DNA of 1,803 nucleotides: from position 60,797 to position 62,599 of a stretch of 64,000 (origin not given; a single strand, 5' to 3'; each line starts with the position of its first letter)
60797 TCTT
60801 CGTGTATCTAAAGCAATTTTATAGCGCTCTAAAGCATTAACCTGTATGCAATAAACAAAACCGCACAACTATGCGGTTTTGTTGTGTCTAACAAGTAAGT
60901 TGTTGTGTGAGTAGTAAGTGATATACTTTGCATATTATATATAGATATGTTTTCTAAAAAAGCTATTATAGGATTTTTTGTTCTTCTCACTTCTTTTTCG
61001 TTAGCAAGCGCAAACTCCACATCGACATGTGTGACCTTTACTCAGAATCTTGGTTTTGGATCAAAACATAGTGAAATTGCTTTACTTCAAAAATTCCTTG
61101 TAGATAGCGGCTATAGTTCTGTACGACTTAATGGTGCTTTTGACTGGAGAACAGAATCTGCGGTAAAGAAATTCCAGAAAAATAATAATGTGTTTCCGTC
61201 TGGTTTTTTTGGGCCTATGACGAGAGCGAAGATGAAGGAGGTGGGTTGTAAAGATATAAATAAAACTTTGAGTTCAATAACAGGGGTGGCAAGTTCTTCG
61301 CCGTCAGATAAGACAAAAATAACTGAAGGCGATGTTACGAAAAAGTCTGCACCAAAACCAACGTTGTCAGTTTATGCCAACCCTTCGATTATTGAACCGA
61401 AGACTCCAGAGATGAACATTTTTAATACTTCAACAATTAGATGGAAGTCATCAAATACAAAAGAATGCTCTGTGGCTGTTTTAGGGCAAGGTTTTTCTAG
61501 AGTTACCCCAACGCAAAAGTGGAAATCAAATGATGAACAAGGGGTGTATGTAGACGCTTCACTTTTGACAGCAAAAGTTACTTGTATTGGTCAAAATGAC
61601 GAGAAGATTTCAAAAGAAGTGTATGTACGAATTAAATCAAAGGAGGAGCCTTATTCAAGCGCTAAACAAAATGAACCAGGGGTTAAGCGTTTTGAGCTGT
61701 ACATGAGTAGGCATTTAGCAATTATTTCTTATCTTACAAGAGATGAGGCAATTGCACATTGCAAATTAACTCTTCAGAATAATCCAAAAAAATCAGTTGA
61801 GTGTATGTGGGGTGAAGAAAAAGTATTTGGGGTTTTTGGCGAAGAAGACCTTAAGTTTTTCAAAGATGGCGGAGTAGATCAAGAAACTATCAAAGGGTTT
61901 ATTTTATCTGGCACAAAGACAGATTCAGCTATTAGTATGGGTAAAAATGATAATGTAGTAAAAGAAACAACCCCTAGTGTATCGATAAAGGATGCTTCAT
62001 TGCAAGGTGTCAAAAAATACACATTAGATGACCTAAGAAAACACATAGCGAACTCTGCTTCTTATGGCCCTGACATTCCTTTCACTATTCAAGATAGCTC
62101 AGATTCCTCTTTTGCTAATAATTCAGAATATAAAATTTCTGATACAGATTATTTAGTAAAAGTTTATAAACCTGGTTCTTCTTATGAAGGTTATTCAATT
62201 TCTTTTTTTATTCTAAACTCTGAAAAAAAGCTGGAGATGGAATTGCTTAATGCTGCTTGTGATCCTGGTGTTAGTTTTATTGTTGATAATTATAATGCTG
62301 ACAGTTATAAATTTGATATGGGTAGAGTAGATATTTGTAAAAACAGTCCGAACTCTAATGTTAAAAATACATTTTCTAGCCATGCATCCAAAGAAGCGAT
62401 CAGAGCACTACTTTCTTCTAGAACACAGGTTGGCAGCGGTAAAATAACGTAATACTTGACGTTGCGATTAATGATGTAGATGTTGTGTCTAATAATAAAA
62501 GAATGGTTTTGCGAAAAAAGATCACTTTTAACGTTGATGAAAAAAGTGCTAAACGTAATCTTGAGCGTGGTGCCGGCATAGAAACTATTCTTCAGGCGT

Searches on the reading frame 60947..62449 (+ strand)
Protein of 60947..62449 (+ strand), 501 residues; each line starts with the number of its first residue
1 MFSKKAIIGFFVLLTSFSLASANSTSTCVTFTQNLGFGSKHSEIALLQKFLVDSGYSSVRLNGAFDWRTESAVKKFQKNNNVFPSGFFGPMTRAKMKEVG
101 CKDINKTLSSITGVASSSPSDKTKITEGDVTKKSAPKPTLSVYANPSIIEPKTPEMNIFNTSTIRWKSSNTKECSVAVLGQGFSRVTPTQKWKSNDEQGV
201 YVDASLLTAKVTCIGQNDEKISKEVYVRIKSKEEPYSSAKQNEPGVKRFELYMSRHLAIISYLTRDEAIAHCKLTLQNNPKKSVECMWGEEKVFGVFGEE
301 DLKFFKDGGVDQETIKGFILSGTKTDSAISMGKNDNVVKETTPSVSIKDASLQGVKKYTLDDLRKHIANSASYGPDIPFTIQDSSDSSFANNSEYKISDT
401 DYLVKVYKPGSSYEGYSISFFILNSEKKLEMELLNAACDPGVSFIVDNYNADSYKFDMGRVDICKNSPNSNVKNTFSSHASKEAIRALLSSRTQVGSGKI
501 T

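Call 55: search_protein_families(library=pfam, proteins=[window:60947-62449:+], max_evalue=0.001)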
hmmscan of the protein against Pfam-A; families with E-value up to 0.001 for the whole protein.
window:60947-62449:+ (501 aa): 1 family
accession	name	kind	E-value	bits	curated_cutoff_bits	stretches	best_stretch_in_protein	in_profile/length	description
PF01471.23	PG_binding_1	-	1e-10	42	23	1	41-96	2-57/57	Putative peptidoglycan binding domain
